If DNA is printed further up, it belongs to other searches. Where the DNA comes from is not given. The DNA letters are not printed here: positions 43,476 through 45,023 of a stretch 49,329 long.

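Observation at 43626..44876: TIGR02996 (Gemmata-type repeat-companion) + LRR protein inside a polymorphic-toxin locus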

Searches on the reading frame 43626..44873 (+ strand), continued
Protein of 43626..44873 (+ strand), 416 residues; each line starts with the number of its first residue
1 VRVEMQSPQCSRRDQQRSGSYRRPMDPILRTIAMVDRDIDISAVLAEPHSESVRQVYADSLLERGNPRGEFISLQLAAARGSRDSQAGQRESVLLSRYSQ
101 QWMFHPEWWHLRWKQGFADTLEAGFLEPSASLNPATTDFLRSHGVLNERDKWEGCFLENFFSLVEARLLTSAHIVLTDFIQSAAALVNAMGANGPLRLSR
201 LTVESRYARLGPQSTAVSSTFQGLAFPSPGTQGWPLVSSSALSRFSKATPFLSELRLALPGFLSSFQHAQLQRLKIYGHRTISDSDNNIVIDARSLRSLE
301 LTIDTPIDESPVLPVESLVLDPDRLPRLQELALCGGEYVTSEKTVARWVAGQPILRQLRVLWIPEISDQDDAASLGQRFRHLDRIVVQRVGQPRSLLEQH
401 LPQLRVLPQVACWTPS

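Call 33: find_related_loci(query=A2, collection=genome_contigs, flank=6000)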
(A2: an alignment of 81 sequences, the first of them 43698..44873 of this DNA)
Query A2 (392 aa) in genome_contigs; peptide patterns used: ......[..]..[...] (x = any residue, [..] = any of these).
587 stretches matched a pattern (row limit reached: there are more); 431 encode a relative of the query (tblastn E <= 1e-3); the best 80 are kept; 80 distinct loci.
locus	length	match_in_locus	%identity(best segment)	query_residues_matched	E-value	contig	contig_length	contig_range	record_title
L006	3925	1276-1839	28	17-221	1e-13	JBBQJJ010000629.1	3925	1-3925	MAG: Haliangiales bacterium isolate Co_metawrap_728 Cmw_728_k141_24115652_length_3925_cov_11.0000, whole genome shotgun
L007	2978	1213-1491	44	18-109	3e-13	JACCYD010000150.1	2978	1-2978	MAG: Deltaproteobacteria bacterium isolate MGR_bin195 SD2897-2912_k127_5133002, whole genome shotgun sequence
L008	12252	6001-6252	41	6-84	6e-13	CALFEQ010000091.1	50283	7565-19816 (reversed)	MAG TPA_asm: uncultured Myxococcales bacterium isolate SRR5251193_bin.130_CONCOCT_v1.1_MAG genome assembly, contig: ERZ7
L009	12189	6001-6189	49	17-79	1e-12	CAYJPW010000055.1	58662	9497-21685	MAG TPA_asm: uncultured Polyangiaceae bacterium isolate ERP124720_co1_193 genome assembly, contig: NODE_732_length_58662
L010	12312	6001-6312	38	2-95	1e-12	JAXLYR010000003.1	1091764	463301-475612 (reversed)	MAG: Polyangiaceae bacterium isolate STL-MYX18 C3.57.fa-3, whole genome shotgun sequence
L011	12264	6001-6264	46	13-97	2e-12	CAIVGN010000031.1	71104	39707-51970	MAG: uncultured Archangium sp. isolate Ja1_bin-1494 genome assembly, contig: bin-1494:031/251, whole genome shotgun sequ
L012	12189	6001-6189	51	17-79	3e-12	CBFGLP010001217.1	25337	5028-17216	MAG TPA_asm: uncultured Myxococcales bacterium isolate SRR25737861_metabat2_1 genome assembly, contig: ERZ27251247.63412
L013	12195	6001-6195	43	17-81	5e-12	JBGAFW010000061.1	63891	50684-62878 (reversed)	MAG: Labilithrix sp. isolate MAG_MBR_H125.011 MBRH125-11_opera_contig_1595, whole genome shotgun sequence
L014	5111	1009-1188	51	17-79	7e-12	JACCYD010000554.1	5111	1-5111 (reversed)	MAG: Deltaproteobacteria bacterium isolate MGR_bin195 SD2897-2912_k127_6186351, whole genome shotgun sequence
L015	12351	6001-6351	38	4-128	7e-12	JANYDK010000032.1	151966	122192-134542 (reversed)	MAG: Deltaproteobacteria bacterium isolate 336R_metabinner_62 336R_k141_309154, whole genome shotgun sequence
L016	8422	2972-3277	42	9-102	1e-11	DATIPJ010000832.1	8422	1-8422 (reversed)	MAG TPA_asm: Kofleriaceae bacterium isolate SMAG_U15847 k141_1207640, whole genome shotgun sequence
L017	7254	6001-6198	50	17-79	1e-11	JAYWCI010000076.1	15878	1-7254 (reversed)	MAG: Kofleriaceae bacterium isolate GL94_UP_concoct_149 GL94_UP_concoct_149_75, whole genome shotgun sequence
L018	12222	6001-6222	41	6-79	2e-11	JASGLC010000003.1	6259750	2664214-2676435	MAG: Kofleriaceae bacterium isolate 5N094 JMF-2111-06-0005.ont.bin.94_2, whole genome shotgun sequence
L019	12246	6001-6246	36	17-102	3e-11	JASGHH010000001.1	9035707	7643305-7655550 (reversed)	MAG: Myxococcaceae bacterium isolate 5N015 JMF-2111-06-0005.ont.bin.15_0, whole genome shotgun sequence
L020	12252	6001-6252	42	14-98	2e-11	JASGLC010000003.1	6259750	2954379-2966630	MAG: Kofleriaceae bacterium isolate 5N094 JMF-2111-06-0005.ont.bin.94_2, whole genome shotgun sequence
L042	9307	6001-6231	43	7-78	3e-10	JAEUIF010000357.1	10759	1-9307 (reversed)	MAG: Planctomycetia bacterium isolate new MAG-36 k141_496030, whole genome shotgun sequence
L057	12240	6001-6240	37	17-95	8e-10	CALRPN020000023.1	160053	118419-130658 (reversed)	MAG: Archangium gephyra isolate JJ-KV9-13-1-m1-bin299 genome assembly, contig: JJ-KV9-13-C24, whole genome shotgun seque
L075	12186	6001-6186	42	17-78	2e-9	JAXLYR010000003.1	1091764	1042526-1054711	MAG: Polyangiaceae bacterium isolate STL-MYX18 C3.57.fa-3, whole genome shotgun sequence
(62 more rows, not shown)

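Call 40: search_protein_families(library=pfam, alignment_id=A3, max_evalue=0.001)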
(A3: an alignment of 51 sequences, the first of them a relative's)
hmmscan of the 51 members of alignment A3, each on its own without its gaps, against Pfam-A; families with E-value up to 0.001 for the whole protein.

A. member 1, L010:5293-6015:+ (241 aa): 1 family
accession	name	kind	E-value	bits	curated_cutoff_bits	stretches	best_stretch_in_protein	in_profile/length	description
PF07238.19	PilZ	-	6.5e-15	55.8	22.5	1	6-97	3-92/102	PilZ domain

B. families by the number of members that match (of 51 scanned): 78 families (the first 25 are shown)
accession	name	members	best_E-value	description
PF00092.34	VWA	4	1.5e-06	von Willebrand factor type A domain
PF04115.18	Ureidogly_lyase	2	8.8e-49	Ureidoglycolate lyase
PF13516.12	LRR_6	2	1.3e-47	Leucine Rich repeat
PF03143.23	GTP_EFTU_D3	2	4.9e-40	Elongation factor Tu C-terminal domain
PF01163.29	RIO1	2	1.2e-39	RIO domain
PF01138.27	RNase_PH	2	3e-29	3' exoribonuclease family, domain 1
PF12799.13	LRR_4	2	4.3e-24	Leucine Rich repeats (2 copies)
PF03144.31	GTP_EFTU_D2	2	1.4e-20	Elongation factor Tu domain 2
PF01061.29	ABC2_membrane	2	9.9e-20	ABC-2 type transporter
PF00560.39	LRR_1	2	1.8e-18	Leucine Rich Repeat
PF00575.29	S1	2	4.1e-18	S1 RNA binding domain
PF12698.13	ABC2_membrane_3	2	4.3e-13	ABC-2 family transporter protein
PF00013.35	KH_1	2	5.4e-12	KH domain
PF00005.33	ABC_tran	2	8e-11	ABC transporter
PF13855.12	LRR_8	2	3.5e-10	Leucine rich repeat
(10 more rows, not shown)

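Call 45: find_encoding_contigs(protein=P0007, flank=6000, max_places=3)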
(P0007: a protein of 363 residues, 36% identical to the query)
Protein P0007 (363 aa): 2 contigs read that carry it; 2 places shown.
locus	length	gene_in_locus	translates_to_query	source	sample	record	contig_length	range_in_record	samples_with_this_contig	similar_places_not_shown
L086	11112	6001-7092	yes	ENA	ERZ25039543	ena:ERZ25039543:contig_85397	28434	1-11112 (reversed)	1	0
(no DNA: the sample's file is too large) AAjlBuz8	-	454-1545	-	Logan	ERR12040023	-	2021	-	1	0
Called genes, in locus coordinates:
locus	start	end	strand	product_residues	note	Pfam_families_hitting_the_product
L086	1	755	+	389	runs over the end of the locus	-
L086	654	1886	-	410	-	PF12704:MacB_PCD, PF02687:FtsX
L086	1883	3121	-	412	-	PF12704:MacB_PCD, PF02687:FtsX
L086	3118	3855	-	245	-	PF00005:ABC_tran, PF13304:AAA_21 (faint)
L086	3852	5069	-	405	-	PF25917:BSH_RND, PF25973:BSH_CzcB (weak), PF25990:Beta-barrel_YknX (weak), PF25975:CzcB_C (weak), PF25989:YknX_C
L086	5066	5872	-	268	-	PF04893:Yip1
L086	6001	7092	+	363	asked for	-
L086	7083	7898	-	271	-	PF02353:CMAS (faint), PF13489:Methyltransf_23, PF01209:Ubie_methyltran (faint), PF08241:Methyltransf_11, PF08242:Methyltransf_12, PF13649:Methyltransf_25, PF13847:Methyltransf_31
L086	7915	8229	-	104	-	-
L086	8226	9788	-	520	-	PF00884:Sulfatase (faint), PF01663:Phosphodiest, PF01676:Metalloenzyme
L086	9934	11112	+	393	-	?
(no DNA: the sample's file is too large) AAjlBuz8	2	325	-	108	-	?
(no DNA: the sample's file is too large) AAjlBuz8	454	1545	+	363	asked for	-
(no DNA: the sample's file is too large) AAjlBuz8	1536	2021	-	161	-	?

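Call 46: find_encoding_contigs(protein=P0026, flank=6000, max_places=3)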
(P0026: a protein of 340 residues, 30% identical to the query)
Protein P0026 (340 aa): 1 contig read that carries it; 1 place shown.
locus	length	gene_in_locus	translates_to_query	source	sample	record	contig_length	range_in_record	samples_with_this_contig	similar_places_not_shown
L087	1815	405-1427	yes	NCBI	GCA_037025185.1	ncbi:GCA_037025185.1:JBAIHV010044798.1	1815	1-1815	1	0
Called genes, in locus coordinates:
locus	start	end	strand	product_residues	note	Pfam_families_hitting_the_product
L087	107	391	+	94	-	-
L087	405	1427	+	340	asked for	-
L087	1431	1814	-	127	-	?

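Call 47: find_encoding_contigs(protein=P0029, flank=6000, max_places=3)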
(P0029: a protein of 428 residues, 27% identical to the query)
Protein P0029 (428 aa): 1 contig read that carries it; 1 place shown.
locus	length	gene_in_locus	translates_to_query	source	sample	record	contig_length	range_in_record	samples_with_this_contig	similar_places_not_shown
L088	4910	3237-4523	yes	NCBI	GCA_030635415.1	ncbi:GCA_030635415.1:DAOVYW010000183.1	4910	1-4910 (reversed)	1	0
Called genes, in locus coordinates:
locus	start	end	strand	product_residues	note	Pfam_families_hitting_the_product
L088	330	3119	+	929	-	PF26549:Tricorn_N (faint), PF26550:Tricorn_2nd, PF07676:PD40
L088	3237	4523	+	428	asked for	PF03118:RNA_pol_A_CTD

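Call 48: find_encoding_contigs(protein=P0109, flank=6000, max_places=3)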
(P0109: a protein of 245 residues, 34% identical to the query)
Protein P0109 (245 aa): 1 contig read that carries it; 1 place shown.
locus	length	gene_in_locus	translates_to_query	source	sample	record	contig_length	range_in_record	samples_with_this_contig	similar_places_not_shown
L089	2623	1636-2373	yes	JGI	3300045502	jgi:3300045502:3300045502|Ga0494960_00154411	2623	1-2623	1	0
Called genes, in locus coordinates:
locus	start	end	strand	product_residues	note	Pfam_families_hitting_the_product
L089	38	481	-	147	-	-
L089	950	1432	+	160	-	-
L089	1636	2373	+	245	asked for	-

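Call 58: search_protein_families(library=pfam, proteins=[L020:3-1820:+, L020:4766-5509:+, L020:7095-8924:+, L020:9038-11149:+, L057:2302-5589:+, L057:10036-12021:-, L057:9640-10029:-, L012:2150-5860:+, L075:5092-8046:+, L042:4433-5815:+], max_evalue=0.001)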
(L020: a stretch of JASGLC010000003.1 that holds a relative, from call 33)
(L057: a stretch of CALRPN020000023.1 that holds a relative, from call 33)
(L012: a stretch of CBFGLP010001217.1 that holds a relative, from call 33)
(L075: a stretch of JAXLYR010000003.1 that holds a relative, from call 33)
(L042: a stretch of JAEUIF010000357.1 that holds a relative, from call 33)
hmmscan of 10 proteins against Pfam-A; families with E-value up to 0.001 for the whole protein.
L020:3-1820:+ (606 aa): 3 families
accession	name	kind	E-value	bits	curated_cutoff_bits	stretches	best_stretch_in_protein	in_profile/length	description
PF07693.20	KAP_NTPase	-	7.9e-69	232.6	20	1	7-377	2-291/293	KAP family P-loop domain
PF13401.12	AAA_22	-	2.3e-06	28.4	27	0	162-229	47-108/130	AAA domain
PF13191.12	AAA_16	-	3.7e-06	28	32.6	1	20-216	20-147/167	AAA ATPase domain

L020:4766-5509:+ (248 aa): 1 family
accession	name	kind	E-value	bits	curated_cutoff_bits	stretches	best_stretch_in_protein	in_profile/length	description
PF04326.19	SLFN_AlbA_2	-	6.6e-10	40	25.3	1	38-127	20-98/118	Schlafen, AlbA_2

L020:7095-8924:+ (610 aa): 2 families
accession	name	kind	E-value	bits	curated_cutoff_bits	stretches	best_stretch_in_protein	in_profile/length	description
PF00004.35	AAA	-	1.6e-26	93.8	21.2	1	398-524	2-130/131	ATPase family associated with various cellular activities (AAA)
PF22977.2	WHD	-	1.9e-12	47.8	27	2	10-74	70-134/221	Winged helix domain, variant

L020:9038-11149:+ (704 aa): 1 family
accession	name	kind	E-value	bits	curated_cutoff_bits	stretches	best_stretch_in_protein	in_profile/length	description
PF13699.11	eCIS_core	-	3.6e-20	72.4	22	1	18-88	2-76/79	eCIS core domain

L057:2302-5589:+ (1096 aa): 5 families
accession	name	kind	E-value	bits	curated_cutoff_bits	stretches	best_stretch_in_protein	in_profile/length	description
PF00069.31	Pkinase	-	3.2e-45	155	31.7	1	15-273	1-258/263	Protein kinase domain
PF07714.23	PK_Tyr_Ser-Thr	-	9.5e-32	110.7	23.1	1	18-268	4-250/258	Protein tyrosine and serine/threonine kinase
PF13646.12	HEAT_2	-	3.6e-06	27.6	27.7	1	939-996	17-74/88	HEAT repeats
PF03109.22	ABC1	-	9.5e-05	22.1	22.9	0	90-172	144-221/244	ABC1 atypical kinase-like domain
PF17667.7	Pkinase_fungal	-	0.00074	18.8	24.1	0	132-196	305-369/387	Fungal protein kinase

L057:10036-12021:- (662 aa): 1 family
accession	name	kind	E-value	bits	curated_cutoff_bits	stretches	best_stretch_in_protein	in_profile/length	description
PF05593.20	RHS_repeat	-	4.7e-05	24.1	22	0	132-156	14-38/38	RHS Repeat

L057:9640-10029:- (130 aa): 0 families

L012:2150-5860:+ (1237 aa): 1 family
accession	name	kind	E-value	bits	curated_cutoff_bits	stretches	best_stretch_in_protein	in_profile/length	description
PF13699.11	eCIS_core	-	1.8e-29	102.1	22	1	126-202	2-78/79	eCIS core domain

L075:5092-8046:+ (985 aa): 0 families

L042:4433-5815:+ (461 aa): 1 family
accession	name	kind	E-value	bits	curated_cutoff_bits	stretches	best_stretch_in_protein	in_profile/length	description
PF07394.17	DUF1501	-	2.6e-101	340.1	27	1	53-458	3-389/390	Protein of unknown function (DUF1501)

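Call 67: search_protein_families(library=pfam, proteins=[L012:5920-6966:+, L020:5923-6882:+, L012:4811-5860:+, L020:10001-11149:+], max_evalue=0.01)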
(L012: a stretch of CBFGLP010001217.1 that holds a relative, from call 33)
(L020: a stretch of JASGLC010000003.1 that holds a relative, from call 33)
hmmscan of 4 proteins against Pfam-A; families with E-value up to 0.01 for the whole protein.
L012:5920-6966:+ (349 aa): 0 families

L020:5923-6882:+ (320 aa): 0 families

L012:4811-5860:+ (350 aa): 0 families

L020:10001-11149:+ (383 aa): 0 families
